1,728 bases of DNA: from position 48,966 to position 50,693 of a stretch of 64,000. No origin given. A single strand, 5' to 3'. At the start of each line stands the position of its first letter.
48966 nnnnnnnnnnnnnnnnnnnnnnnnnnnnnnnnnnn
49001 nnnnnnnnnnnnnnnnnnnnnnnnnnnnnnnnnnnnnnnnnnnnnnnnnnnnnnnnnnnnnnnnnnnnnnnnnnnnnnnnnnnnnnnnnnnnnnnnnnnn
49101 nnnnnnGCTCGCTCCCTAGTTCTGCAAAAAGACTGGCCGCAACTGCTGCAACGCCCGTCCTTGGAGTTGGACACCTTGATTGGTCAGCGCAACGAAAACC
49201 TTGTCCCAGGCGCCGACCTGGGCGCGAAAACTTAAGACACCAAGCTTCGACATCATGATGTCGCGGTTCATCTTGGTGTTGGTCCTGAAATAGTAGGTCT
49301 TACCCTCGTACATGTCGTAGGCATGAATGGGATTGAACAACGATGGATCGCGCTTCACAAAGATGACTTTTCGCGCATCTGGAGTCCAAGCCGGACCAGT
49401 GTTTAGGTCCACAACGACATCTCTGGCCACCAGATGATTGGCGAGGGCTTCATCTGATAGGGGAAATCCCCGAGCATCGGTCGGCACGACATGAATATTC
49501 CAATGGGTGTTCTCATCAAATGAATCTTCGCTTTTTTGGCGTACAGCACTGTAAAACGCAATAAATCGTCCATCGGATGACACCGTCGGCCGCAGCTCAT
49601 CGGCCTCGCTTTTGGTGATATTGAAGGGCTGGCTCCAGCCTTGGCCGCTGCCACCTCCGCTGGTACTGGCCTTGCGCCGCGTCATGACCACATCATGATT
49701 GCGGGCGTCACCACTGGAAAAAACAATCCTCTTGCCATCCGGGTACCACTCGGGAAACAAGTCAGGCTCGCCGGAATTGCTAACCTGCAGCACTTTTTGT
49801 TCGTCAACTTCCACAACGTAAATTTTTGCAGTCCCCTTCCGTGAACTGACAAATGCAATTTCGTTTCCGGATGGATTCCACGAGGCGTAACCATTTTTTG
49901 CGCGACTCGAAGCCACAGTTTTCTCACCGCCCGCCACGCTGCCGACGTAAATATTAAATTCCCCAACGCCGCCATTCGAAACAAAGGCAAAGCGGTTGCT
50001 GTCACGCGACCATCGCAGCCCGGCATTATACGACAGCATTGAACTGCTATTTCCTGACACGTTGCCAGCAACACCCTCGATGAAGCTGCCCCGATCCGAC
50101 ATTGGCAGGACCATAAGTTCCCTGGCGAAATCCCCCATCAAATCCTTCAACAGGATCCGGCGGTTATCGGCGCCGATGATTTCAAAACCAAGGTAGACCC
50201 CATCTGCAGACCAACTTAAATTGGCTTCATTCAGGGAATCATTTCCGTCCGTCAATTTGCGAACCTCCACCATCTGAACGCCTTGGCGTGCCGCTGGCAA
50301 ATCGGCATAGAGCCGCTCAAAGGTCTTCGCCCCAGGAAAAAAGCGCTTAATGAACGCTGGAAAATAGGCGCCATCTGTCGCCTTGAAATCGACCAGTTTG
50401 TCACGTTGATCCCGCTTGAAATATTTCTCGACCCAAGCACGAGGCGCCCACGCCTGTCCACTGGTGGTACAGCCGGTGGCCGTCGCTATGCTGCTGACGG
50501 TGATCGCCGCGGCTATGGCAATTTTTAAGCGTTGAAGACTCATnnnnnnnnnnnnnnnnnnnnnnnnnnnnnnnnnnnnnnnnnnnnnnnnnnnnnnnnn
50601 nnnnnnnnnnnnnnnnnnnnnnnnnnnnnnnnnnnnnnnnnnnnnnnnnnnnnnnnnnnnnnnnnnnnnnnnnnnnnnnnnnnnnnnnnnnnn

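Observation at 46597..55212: Six-gene, tightly packed envelope operon of uncharacterised architecture ending in a REC-PilZ protein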

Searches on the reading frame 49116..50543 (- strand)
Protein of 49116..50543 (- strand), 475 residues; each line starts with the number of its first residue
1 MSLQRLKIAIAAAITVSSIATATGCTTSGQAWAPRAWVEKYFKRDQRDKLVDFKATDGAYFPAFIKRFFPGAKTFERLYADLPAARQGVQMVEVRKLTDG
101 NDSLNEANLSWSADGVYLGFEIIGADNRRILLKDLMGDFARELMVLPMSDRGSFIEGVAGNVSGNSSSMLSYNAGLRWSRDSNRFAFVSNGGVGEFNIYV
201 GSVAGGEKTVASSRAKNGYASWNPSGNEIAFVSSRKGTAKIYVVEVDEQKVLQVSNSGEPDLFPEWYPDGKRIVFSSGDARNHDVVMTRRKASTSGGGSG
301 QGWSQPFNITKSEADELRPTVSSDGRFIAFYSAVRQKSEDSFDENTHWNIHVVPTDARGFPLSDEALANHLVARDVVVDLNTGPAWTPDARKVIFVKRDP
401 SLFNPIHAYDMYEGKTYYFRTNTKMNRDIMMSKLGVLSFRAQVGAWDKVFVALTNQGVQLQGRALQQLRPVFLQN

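Call 4: search_protein_families(library=pfam, proteins=[window:49116-50543:-], max_evalue=0.1)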
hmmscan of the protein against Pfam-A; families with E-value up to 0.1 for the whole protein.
window:49116-50543:- (475 aa): 3 families
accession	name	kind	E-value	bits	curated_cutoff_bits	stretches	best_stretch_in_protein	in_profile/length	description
PF07676.18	PD40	-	6.3e-24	83.8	20.9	4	253-277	3-27/38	WD40-like Beta Propeller Repeat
PF00930.27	DPPIV_N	-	1.3e-05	24.6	22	1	210-263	38-87/354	Dipeptidyl peptidase IV (DPP IV) N-terminal region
PF25174.1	Beta-prop_THOC3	-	0.015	14.7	305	1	211-279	43-150/272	THOC3 beta-propeller domain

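Call 5: search_protein_families(library=ncbifam, proteins=[window:49116-50543:-], max_evalue=0.1)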
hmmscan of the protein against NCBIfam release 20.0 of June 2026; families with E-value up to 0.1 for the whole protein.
window:49116-50543:- (475 aa): 5 families
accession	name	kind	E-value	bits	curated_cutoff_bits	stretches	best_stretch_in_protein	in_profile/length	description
TIGR02800.1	propeller_TolB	equivalog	5.8e-24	84.8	343.15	1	177-278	197-298/418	Tol-Pal system beta propeller repeat protein TolB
NF002183.0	PRK01029.1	equivalog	3.2e-14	52.8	405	1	193-279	259-391/429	Tol-Pal system protein TolB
NF033523.0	lasso_peptidase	equivalog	4.1e-08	32.4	400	1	215-283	88-156/638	Atxe2 family lasso peptide isopeptidase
NF053518.1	DipepPtdsDpp5Prph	equivalog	2.3e-05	23.1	900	1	197-275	43-122/655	dipeptidyl-peptidase Dpp5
NF003124.0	PRK04043.1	equivalog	0.014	14.3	428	1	226-282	288-342/419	Tol-Pal system protein TolB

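Call 24: search_solved_structures(query=window:49116-50543:-, max_evalue=0.01)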
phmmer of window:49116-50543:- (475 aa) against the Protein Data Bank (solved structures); distinct sequences matched with E-value up to 0.01: 13.
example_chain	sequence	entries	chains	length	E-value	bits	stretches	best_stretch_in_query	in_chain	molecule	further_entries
1crz_A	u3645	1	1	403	5.5e-12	48.3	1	177-332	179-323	TOLB PROTEIN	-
2hqs_A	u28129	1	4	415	5.8e-12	48.3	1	177-332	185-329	Protein tolB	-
2w8b_B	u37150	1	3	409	5.9e-12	48.2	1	177-332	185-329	PROTEIN TOLB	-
2w8b_A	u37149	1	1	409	6.1e-12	48.2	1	177-332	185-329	PROTEIN TOLB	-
4r40_A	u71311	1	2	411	6.3e-12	48.1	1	177-279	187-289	Protein TolB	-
4pwz_A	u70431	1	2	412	6.4e-12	48.1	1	177-279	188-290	Protein TolB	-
3iax_A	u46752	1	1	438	7.2e-12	47.9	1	177-331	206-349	Protein tolB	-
1c5k_A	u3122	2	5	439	7.2e-12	47.9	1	177-331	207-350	PROTEIN (TOLB PROTEIN) | PROTEIN TOLB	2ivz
4jml_A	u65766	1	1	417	7.9e-12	47.8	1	177-332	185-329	Protein TolB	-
7nst_E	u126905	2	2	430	9e-12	47.6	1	177-332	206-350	Tol-Pal system protein TolB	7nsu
6pnv_A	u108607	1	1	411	2.2e-11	46.3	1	177-332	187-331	Tol-Pal system protein TolB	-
7mx5_A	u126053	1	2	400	2.2e-10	43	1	198-278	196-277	Tol-Pal system protein TolB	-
2ojh_A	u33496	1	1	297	4.6e-09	38.7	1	177-282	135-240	Uncharacterized protein Atu1656/AGR_C_3050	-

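Call 83: search_solved_structures(query=A5, max_evalue=0.001)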
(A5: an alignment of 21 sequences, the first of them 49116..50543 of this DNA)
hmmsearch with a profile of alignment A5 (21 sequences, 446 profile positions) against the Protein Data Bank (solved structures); distinct sequences matched with E-value up to 0.001: 16.
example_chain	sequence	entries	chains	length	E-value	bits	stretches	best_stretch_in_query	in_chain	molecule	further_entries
1crz_A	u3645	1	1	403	1.8e-20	76.2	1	189-304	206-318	TOLB PROTEIN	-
2hqs_A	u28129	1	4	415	1.9e-20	76.2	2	189-303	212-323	Protein tolB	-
4jml_A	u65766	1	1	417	1.9e-20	76.2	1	189-305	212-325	Protein TolB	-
2w8b_B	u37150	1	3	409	2e-20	76.1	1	189-304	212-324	PROTEIN TOLB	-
7nst_E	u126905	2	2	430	2.3e-20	75.9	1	189-305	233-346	Tol-Pal system protein TolB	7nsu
3iax_A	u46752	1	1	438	2.6e-20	75.7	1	189-305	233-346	Protein tolB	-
1c5k_A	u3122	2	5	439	2.6e-20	75.7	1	189-305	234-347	PROTEIN (TOLB PROTEIN) | PROTEIN TOLB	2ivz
2w8b_A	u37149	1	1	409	3e-20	75.5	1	190-311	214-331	PROTEIN TOLB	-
4r40_A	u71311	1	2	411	4.9e-20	74.8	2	187-270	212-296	Protein TolB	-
4pwz_A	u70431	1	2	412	5e-20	74.8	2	187-270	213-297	Protein TolB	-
6pnv_A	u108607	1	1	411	5.9e-20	74.6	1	189-274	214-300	Tol-Pal system protein TolB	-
2ojh_A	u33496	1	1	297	4.2e-18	68.5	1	154-307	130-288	Uncharacterized protein Atu1656/AGR_C_3050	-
7mx5_A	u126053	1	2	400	8.1e-18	67.5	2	182-260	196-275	Tol-Pal system protein TolB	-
8wt1_A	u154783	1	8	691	1.6e-11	46.8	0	188-259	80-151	S9 family peptidase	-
5yzm_A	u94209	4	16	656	8.5e-08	34.5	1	195-262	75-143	Acyl-peptide hydrolase, putative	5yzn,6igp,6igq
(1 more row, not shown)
